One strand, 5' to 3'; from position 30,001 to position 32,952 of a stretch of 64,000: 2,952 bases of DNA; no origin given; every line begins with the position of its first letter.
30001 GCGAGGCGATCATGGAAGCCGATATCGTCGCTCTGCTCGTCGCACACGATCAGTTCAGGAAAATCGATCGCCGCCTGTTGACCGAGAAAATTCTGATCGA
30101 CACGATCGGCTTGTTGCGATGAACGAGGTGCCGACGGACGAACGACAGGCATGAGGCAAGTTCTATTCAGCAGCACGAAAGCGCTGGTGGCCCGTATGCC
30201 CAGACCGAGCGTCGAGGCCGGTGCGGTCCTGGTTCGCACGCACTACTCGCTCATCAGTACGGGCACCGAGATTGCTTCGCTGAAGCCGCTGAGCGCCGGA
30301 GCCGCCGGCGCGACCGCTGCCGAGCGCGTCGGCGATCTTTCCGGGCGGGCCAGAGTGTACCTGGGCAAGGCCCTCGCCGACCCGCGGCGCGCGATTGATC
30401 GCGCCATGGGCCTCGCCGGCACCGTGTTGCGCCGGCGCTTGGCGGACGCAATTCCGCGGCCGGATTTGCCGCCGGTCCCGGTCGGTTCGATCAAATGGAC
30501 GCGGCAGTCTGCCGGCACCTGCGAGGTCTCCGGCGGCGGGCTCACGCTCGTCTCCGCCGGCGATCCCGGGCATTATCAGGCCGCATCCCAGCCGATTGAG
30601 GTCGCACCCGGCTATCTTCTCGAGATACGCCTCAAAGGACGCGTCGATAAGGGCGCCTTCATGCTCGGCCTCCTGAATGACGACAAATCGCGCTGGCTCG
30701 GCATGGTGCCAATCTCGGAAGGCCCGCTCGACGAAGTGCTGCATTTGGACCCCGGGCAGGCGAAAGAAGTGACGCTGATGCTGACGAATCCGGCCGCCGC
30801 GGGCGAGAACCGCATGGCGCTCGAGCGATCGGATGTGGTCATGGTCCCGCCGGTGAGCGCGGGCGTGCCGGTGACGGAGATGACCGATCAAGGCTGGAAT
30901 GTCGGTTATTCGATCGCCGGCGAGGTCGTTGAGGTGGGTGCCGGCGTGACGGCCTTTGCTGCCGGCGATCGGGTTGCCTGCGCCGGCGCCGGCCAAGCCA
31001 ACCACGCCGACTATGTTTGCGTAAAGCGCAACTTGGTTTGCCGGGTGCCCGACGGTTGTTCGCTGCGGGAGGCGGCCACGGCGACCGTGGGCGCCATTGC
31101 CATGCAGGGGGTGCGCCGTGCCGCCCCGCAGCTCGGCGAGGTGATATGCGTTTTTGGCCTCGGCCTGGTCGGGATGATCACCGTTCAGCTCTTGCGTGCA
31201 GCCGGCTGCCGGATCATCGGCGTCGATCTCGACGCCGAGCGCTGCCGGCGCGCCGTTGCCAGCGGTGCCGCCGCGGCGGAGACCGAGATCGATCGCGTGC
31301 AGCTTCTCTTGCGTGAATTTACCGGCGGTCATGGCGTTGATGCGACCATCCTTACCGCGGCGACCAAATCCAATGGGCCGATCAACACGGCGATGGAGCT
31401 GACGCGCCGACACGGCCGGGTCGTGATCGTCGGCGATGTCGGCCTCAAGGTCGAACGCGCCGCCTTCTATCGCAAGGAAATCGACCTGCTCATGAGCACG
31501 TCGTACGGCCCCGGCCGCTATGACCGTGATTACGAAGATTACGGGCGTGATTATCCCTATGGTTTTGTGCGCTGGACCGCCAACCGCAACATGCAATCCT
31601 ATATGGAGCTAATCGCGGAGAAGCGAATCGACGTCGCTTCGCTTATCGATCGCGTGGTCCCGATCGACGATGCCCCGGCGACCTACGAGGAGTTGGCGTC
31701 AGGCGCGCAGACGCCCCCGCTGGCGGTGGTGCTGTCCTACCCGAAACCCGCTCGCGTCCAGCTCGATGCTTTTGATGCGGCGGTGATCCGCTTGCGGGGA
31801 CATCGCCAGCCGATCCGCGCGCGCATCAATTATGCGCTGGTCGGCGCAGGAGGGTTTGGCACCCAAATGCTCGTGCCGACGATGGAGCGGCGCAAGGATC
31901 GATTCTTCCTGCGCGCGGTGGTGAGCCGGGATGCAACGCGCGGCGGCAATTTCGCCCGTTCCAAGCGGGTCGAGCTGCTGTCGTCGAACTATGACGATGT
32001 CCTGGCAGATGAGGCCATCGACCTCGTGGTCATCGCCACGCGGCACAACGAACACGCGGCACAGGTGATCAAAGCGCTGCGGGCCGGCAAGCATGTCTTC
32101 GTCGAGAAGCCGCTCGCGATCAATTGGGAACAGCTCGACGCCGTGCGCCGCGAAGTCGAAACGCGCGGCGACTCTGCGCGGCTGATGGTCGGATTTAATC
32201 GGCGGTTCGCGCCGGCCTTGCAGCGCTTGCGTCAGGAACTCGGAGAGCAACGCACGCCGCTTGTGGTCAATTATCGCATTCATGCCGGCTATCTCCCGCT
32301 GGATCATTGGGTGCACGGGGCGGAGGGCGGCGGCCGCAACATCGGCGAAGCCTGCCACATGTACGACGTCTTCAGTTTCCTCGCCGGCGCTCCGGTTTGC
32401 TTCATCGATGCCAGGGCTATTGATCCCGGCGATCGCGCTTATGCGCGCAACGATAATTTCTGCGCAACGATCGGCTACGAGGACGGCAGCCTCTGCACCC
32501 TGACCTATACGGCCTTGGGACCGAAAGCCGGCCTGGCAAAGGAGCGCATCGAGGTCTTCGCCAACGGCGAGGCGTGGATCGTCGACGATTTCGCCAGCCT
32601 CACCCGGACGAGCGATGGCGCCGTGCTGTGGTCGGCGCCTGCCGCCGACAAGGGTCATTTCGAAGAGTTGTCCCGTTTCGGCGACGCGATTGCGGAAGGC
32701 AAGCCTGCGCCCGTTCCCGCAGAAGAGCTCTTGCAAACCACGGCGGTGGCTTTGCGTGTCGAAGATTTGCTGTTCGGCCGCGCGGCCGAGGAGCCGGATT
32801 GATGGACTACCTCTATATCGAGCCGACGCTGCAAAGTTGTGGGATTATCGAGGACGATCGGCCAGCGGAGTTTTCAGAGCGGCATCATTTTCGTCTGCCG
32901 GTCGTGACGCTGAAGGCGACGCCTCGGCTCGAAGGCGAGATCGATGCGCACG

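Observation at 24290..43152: One ~100-aa module recurs in at least four different enzymes of the locus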

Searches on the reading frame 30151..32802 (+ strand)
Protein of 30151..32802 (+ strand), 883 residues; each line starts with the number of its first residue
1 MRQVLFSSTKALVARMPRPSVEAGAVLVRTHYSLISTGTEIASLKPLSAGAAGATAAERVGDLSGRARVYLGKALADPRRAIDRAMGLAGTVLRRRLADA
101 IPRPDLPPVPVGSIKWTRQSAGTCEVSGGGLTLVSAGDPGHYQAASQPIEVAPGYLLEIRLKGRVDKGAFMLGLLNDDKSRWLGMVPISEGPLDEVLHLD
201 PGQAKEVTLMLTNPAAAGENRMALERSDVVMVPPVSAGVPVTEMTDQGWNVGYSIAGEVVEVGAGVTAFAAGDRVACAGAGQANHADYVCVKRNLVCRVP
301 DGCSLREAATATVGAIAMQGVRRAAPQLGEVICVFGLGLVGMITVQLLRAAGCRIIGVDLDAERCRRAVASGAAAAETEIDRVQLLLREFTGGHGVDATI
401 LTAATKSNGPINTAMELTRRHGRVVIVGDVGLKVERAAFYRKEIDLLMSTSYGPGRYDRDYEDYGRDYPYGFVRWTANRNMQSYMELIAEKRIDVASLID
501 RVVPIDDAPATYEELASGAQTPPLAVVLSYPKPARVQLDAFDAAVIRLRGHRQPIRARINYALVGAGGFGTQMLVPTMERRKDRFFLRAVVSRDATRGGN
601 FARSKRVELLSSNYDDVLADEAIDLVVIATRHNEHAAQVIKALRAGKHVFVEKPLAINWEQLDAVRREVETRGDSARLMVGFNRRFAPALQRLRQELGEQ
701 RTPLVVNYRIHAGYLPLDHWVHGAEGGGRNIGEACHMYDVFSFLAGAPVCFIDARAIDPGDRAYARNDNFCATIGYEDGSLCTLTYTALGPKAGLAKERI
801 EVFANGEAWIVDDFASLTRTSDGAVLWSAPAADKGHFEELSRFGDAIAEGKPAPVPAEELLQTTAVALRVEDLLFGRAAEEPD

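Call 11: search_protein_families(library=pfam, proteins=[window:30151-32802:+], max_evalue=0.1)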
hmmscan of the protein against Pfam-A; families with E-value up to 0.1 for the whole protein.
window:30151-32802:+ (883 aa): 12 families
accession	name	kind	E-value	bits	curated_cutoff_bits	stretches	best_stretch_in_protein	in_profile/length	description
PF01408.29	GFO_IDH_MocA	-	2.6e-24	86.7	24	1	559-675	1-115/120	Oxidoreductase family, NAD-binding Rossmann fold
PF00107.32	ADH_zinc_N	-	5.5e-14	52.7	31.8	1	340-457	2-120/129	Zinc-binding dehydrogenase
PF08240.17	ADH_N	-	8.4e-07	29.6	23.5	1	243-301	28-104/104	Alcohol dehydrogenase GroES-like domain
PF03447.22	NAD_binding_3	-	2e-06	28.9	24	1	565-656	1-92/116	Homoserine dehydrogenase, NAD binding domain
PF13602.12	ADH_zinc_N_2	-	6e-06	27.7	27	1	389-520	17-128/134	Zinc-binding dehydrogenase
PF03721.20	UDPG_MGDP_dh_N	-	0.0001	22.4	27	1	332-368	3-39/187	UDP-glucose/GDP-mannose dehydrogenase family, NAD binding domain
PF02254.24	TrkA_N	-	0.00098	19.9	23.8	1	332-389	1-58/116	TrkA-N domain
PF22725.1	GFO_IDH_MocA_C3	-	0.0025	18.2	27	1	708-803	21-117/124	GFO/IDH/MocA C-terminal domain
PF02894.22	GFO_IDH_MocA_C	-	0.004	17.4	22.9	1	720-786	32-101/218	Oxidoreductase family, C-terminal alpha/beta domain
PF01118.30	Semialdhyde_dh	-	0.01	16.7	26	1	562-650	3-94/121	Semialdehyde dehydrogenase, NAD binding domain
PF13241.12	NAD_binding_7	-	0.012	16.6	22.1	0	590-646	35-86/104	Putative NAD(P)-binding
PF03446.21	NAD_binding_2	-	0.014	15.8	21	1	332-384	2-54/161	NAD binding domain of 6-phosphogluconate dehydrogenase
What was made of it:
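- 30151..32802 (+): MDR-GFO bi-domain oxidoreductase gene, host of one copy. Pfam domain hits (call 11).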

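Call 12: search_protein_families(library=ncbifam, proteins=[window:30151-32802:+], max_evalue=0.1)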
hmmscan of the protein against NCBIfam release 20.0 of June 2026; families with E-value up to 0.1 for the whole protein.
window:30151-32802:+ (883 aa): 34 families (the best 25 are shown)
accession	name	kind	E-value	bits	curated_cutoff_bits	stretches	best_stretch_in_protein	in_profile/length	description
TIGR04380.1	myo_inos_iolG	equivalog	4.6e-25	88.2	355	1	559-870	2-319/330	inositol 2-dehydrogenase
TIGR03989.1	Rxyl_3153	subfamily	5.2e-14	52.3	440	1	285-434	141-293/370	NDMA-dependent alcohol dehydrogenase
NF052479.1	LevoglcsnDh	equivalog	1.4e-13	50.3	650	1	605-709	56-158/386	levoglucosan dehydrogenase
TIGR02824.1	quinone_pig3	subfamily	1.4e-12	47.3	296.8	1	251-430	61-240/325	putative NAD(P)H quinone oxidoreductase, PIG3 family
NF007574.0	PRK10206.1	equivalog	5.1e-12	45.5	352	1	559-748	3-190/345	oxidoreductase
NF008607.0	PRK11579.1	subfamily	1e-11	44.4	330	1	585-778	30-220/346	oxidoreductase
NF052679.1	InsChiInosDhIolG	equivalog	6.6e-11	41.8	540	1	613-701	57-144/343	bifunctional inositol 2-dehydrogenase/D-chiro-inositol 1-dehydrogenase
TIGR02817.1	adh_fam_1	subfamily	8e-11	41.9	284.05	1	229-452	38-270/336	zinc-binding alcohol dehydrogenase family protein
NF040723.1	UDP-GlcNAcDh_Arch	equivalog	2.8e-10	40.2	450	1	563-708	5-144/302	UDP-N-acetylglucosamine 3-dehydrogenase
NF041392.1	XylDh_Gfo6_Halo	equivalog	3.2e-10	39.4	350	1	557-695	15-153/350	D-xylose 1-dehydrogenase Gfo6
NF006940.0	PRK09422.1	equivalog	8.8e-10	38.1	344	1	286-428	118-260/338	alcohol dehydrogenase AdhP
NF008024.0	PRK10754.1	subfamily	3.6e-09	36.1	348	1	251-428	61-239/327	NADPH:quinone reductase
NF041097.1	keto_inos_dh_IolM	equivalog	8.8e-09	34.5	450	1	329-431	207-314/389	scyllo-inosose 3-dehydrogenase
NF058561.1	BT_2158_fam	equivalog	5.4e-08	31.8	750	1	543-656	21-130/487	glycoside 3-dehydrogenase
NF041172.1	AcrlCoa_red_Thmprot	equivalog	1e-07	31.3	500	1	285-430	118-258/334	acryloyl-CoA reductase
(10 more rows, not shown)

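Call 56: find_homologous_proteins(query=window:30151-32799:+, max_evalue=1e-20)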
Query window:30151-32799:+ (883 aa): 6959 proteins with E <= 1e-20 among 8000 candidates; the best 120 are listed.
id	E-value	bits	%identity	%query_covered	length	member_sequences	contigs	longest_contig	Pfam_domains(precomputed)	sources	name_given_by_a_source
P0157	0.0e+0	1977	100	100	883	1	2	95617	PF01408.29,PF00107.33,PF13602.13,PF08240.18,PF03447.23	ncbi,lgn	-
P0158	0.0e+0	1654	82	100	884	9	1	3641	PF01408.29,PF22725.2,PF00107.33,PF13602.13,PF08240.18,PF03447.23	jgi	jgi:predicted dehydrogenase/threonine dehydrogenase-like Zn-dependent dehydrogenase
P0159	0.0e+0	1618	81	100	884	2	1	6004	PF01408.29,PF00107.33,PF13602.13,PF08240.18,PF03447.23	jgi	jgi:predicted dehydrogenase/threonine dehydrogenase-like Zn-dependent dehydrogenase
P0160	0.0e+0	1550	76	100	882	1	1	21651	PF01408.29,PF00107.33,PF13602.13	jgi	jgi:predicted dehydrogenase/threonine dehydrogenase-like Zn-dependent dehydrogenase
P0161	0.0e+0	1487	73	99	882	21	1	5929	PF01408.29,PF22725.2,PF00107.33,PF08240.18,PF03447.23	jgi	jgi:predicted dehydrogenase/threonine dehydrogenase-like Zn-dependent dehydrogenase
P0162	0.0e+0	1462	74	100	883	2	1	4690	PF01408.29,PF00107.33,PF08240.18,PF03447.23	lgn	-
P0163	0.0e+0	1449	73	100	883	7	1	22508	PF01408.29,PF22725.2,PF00107.33,PF03447.23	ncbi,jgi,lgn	ncbi:MAG: bi-domain-containing oxidoreductase [Roseiarcus sp.]|jgi:predicted dehydrogenase/threonine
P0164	0.0e+0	1426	70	100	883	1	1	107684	PF01408.29,PF00107.33,PF02894.23,PF13602.13,PF08240.18,PF03447.23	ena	-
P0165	0.0e+0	1423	70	100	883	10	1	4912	PF01408.29,PF00107.33,PF02894.23,PF08240.18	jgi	jgi:predicted dehydrogenase/threonine dehydrogenase-like Zn-dependent dehydrogenase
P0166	0.0e+0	1403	69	100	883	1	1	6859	PF01408.29,PF00107.33,PF13602.13,PF03447.23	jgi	jgi:predicted dehydrogenase/threonine dehydrogenase-like Zn-dependent dehydrogenase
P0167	0.0e+0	1403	69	100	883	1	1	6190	PF01408.29,PF22725.2,PF00107.33,PF02894.23,PF08240.18,PF03447.23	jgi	jgi:predicted dehydrogenase/threonine dehydrogenase-like Zn-dependent dehydrogenase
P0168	0.0e+0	1402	69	100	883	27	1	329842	PF01408.29,PF00107.33,PF08240.18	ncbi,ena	-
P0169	0.0e+0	1395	69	99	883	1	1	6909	PF01408.29,PF00107.33,PF08240.18,PF03447.23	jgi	jgi:predicted dehydrogenase/threonine dehydrogenase-like Zn-dependent dehydrogenase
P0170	0.0e+0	1380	68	100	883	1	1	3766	PF01408.29,PF00107.33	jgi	jgi:predicted dehydrogenase/threonine dehydrogenase-like Zn-dependent dehydrogenase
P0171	0.0e+0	1378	69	97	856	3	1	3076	PF01408.29,PF00107.33,PF02894.23,PF13602.13,PF08240.18,PF03447.23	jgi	jgi:predicted dehydrogenase/threonine dehydrogenase-like Zn-dependent dehydrogenase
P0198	0.0e+0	1126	59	100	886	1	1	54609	PF01408.29,PF22725.2,PF00107.33,PF13602.13,PF03447.23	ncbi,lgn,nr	ncbi:MAG TPA: bi-domain-containing oxidoreductase [Gemmataceae bacterium]|nr:bi-domain-containing ox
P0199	0.0e+0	1122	58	99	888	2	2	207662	PF01408.29,PF22725.2,PF00107.33,PF03721.21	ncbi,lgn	ncbi:MAG: bi-domain-containing oxidoreductase [Hyphomicrobiaceae bacterium]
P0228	0.0e+0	1081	56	99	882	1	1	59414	PF01408.29,PF22725.2,PF00107.33,PF02894.23,PF03447.23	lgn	-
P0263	0.0e+0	1068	56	99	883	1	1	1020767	PF01408.29,PF22725.2,PF00107.33,PF13602.13,PF03447.23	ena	-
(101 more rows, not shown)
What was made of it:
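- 30151..32802 (+): Sources name several of them 'bi-domain-containing oxidoreductase' (call 56).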

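Call 58: find_encoding_contigs(protein=P0228, flank=10000, max_places=1)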
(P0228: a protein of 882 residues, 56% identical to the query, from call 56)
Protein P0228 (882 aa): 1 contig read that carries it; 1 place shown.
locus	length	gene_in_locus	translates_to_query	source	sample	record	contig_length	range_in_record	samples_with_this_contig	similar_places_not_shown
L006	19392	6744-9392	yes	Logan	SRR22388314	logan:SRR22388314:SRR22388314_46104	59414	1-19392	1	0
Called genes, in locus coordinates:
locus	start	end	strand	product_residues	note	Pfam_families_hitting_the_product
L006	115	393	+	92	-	PF01909:NTP_transf_2 (weak), PF18765:Polbeta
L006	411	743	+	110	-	PF01909:NTP_transf_2 (weak), PF18765:Polbeta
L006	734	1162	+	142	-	PF08780:NTase_sub_bind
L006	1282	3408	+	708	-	PF00107:ADH_zinc_N, PF13602:ADH_zinc_N_2 (weak), PF01408:GFO_IDH_MocA, PF03447:NAD_binding_3 (weak), PF22725:GFO_IDH_MocA_C3 (weak)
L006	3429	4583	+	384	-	PF02350:Epimerase_2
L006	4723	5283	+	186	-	-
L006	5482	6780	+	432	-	PF02826:2-Hacid_dh_C (faint), PF03721:UDPG_MGDP_dh_N, PF00984:UDPG_MGDP_dh, PF03720:UDPG_MGDP_dh_C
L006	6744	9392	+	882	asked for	PF00107:ADH_zinc_N, PF22725:GFO_IDH_MocA_C3 (faint), PF01408:GFO_IDH_MocA, PF03447:NAD_binding_3 (weak), PF02894:GFO_IDH_MocA_C (weak)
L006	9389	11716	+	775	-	PF13439:Glyco_transf_4, PF13579:Glyco_trans_4_4, PF00534:Glycos_transf_1, PF13692:Glyco_trans_1_4, PF13524:Glyco_trans_1_2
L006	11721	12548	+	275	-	PF01209:Ubie_methyltran, PF13489:Methyltransf_23, PF13847:Methyltransf_31, PF08241:Methyltransf_11, PF08242:Methyltransf_12, PF13649:Methyltransf_25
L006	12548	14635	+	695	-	PF16889:Hepar_II_III_N, PF07940:Hepar_II_III_C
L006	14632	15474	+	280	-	PF01061:ABC2_membrane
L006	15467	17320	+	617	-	PF00005:ABC_tran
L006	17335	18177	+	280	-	-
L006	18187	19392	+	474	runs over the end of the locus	PF02310:B12-binding, PF04055:Radical_SAM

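Call 59: find_encoding_contigs(protein=P0198, flank=10000, max_places=1)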
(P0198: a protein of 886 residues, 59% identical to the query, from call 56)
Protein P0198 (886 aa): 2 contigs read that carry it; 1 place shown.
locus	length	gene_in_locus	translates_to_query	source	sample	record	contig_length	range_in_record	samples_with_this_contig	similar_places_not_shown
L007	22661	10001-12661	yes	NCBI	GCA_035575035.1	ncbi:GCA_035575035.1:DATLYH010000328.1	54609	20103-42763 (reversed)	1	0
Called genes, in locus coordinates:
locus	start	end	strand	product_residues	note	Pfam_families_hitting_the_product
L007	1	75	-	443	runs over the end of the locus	PF01512:Complex1_51K, PF22461:SLBB_2, PF10531:SLBB, PF10589:NADH_4Fe-4S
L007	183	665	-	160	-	PF01257:2Fe-2S_thioredx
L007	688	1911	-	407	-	PF00346:Complex1_49kDa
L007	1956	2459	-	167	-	PF00329:Complex1_30kDa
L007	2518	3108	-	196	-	PF01058:Oxidored_q6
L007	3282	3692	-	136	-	PF00507:Oxidored_q4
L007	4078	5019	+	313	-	PF13624:SurA_N_3 (faint), PF13145:Rotamase_2, PF13616:Rotamase_3, PF00639:Rotamase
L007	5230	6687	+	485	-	PF04734:Ceramidase_alk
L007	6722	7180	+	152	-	-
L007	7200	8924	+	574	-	PF01019:G_glu_transpept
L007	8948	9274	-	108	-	-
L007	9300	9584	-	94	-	PF04359:DUF493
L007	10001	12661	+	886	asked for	PF00107:ADH_zinc_N, PF13602:ADH_zinc_N_2 (faint), PF01408:GFO_IDH_MocA, PF03447:NAD_binding_3 (weak), PF22725:GFO_IDH_MocA_C3 (weak)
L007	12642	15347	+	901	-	PF00534:Glycos_transf_1, PF13692:Glyco_trans_1_4, PF13489:Methyltransf_23, PF01209:Ubie_methyltran, PF08241:Methyltransf_11, PF08242:Methyltransf_12, PF13649:Methyltransf_25, PF13847:Methyltransf_31, +4 more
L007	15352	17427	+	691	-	PF16889:Hepar_II_III_N, PF07940:Hepar_II_III_C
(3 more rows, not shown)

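Call 73: find_encoding_contigs(protein=P0168, flank=10000, max_places=1)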
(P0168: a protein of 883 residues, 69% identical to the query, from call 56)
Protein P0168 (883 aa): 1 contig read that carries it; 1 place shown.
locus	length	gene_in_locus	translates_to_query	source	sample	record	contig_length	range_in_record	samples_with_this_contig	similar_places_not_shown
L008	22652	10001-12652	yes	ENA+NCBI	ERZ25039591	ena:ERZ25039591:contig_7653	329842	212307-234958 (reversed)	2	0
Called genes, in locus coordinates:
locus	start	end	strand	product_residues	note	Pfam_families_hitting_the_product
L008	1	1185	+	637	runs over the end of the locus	PF00106:adh_short, PF01073:3Beta_HSD, PF01370:Epimerase, PF02719:Polysacc_synt_2, PF04321:RmlD_sub_bind, PF16363:GDP_Man_Dehyd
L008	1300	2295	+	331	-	-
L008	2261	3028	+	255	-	PF00551:Formyl_trans_N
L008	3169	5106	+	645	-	PF13522:GATase_6, PF13537:GATase_7, PF00733:Asn_synthase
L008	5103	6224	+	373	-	PF13439:Glyco_transf_4, PF13579:Glyco_trans_4_4, PF00534:Glycos_transf_1, PF13692:Glyco_trans_1_4, PF13524:Glyco_trans_1_2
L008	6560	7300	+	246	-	PF00923:TAL_FSA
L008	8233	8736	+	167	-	PF02350:Epimerase_2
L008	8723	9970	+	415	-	PF03721:UDPG_MGDP_dh_N, PF00984:UDPG_MGDP_dh, PF03720:UDPG_MGDP_dh_C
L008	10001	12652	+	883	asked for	PF08240:ADH_N (faint), PF00107:ADH_zinc_N, PF01408:GFO_IDH_MocA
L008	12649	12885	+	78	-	-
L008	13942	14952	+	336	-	PF13439:Glyco_transf_4 (faint), PF13579:Glyco_trans_4_4 (weak), PF00534:Glycos_transf_1, PF13692:Glyco_trans_1_4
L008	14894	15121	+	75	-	-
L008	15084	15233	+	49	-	-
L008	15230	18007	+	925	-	PF01209:Ubie_methyltran, PF08241:Methyltransf_11, PF08242:Methyltransf_12, PF13489:Methyltransf_23, PF13649:Methyltransf_25, PF13847:Methyltransf_31, PF16889:Hepar_II_III_N, PF07940:Hepar_II_III_C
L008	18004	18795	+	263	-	PF01061:ABC2_membrane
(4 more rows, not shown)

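Call 74: find_encoding_contigs(protein=P0199, flank=10000, max_places=1)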
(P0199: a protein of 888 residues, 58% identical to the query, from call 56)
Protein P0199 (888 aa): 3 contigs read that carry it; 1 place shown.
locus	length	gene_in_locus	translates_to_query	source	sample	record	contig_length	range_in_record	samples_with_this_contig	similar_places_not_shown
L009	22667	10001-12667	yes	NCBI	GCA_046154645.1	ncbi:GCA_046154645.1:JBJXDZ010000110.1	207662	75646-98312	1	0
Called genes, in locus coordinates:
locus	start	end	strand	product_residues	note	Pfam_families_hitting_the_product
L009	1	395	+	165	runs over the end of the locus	-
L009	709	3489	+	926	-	PF04055:Radical_SAM (weak), PF13186:SPASM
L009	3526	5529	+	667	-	PF13522:GATase_6, PF13537:GATase_7, PF00733:Asn_synthase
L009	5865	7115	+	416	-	PF13439:Glyco_transf_4, PF13579:Glyco_trans_4_4, PF00534:Glycos_transf_1, PF13692:Glyco_trans_1_4, PF13524:Glyco_trans_1_2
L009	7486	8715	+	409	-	PF02350:Epimerase_2, PF13579:Glyco_trans_4_4 (weak)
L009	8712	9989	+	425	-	PF03446:NAD_binding_2 (faint), PF03721:UDPG_MGDP_dh_N, PF00984:UDPG_MGDP_dh, PF03720:UDPG_MGDP_dh_C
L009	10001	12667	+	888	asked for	PF00107:ADH_zinc_N, PF03721:UDPG_MGDP_dh_N (weak), PF01408:GFO_IDH_MocA, PF22725:GFO_IDH_MocA_C3 (faint)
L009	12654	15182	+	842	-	PF13439:Glyco_transf_4 (weak), PF00534:Glycos_transf_1, PF13692:Glyco_trans_1_4, PF13524:Glyco_trans_1_2 (faint)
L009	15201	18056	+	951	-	PF01209:Ubie_methyltran, PF13489:Methyltransf_23, PF13847:Methyltransf_31, PF08241:Methyltransf_11, PF08242:Methyltransf_12, PF13649:Methyltransf_25, PF16889:Hepar_II_III_N, PF07940:Hepar_II_III_C, +1 more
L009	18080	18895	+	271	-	PF01061:ABC2_membrane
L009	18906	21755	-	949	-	PF13489:Methyltransf_23, PF13847:Methyltransf_31, PF08241:Methyltransf_11, PF08242:Methyltransf_12, PF13649:Methyltransf_25 (weak), PF11999:Ice_binding (faint)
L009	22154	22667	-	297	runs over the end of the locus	PF13489:Methyltransf_23, PF08241:Methyltransf_11, PF08242:Methyltransf_12, PF13649:Methyltransf_25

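Call 75: find_encoding_contigs(protein=P0263, flank=10000, max_places=1)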
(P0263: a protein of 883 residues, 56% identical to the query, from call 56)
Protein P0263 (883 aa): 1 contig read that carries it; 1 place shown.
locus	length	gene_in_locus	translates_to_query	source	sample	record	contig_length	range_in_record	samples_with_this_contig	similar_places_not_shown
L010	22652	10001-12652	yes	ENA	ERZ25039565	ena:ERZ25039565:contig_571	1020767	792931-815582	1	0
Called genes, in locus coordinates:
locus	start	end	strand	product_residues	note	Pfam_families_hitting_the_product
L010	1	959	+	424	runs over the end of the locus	-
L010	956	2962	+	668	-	-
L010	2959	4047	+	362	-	PF02350:Epimerase_2, PF13579:Glyco_trans_4_4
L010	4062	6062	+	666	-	-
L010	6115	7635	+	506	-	-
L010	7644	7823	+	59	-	-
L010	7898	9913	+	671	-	PF16889:Hepar_II_III_N, PF07940:Hepar_II_III_C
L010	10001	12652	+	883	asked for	PF00107:ADH_zinc_N, PF03447:NAD_binding_3 (faint), PF13602:ADH_zinc_N_2 (faint), PF01408:GFO_IDH_MocA, PF22725:GFO_IDH_MocA_C3 (weak)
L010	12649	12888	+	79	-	-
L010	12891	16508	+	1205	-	PF13439:Glyco_transf_4 (weak), PF00534:Glycos_transf_1, PF13524:Glyco_trans_1_2 (weak), PF13692:Glyco_trans_1_4, PF08241:Methyltransf_11, PF08242:Methyltransf_12, PF13649:Methyltransf_25, PF13847:Methyltransf_31, +1 more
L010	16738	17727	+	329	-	PF07940:Hepar_II_III_C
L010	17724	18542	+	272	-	PF01061:ABC2_membrane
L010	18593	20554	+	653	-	PF13579:Glyco_trans_4_4, PF13489:Methyltransf_23, PF01209:Ubie_methyltran, PF13847:Methyltransf_31, PF08241:Methyltransf_11, PF08242:Methyltransf_12, PF13649:Methyltransf_25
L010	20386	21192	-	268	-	-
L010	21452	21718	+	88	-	-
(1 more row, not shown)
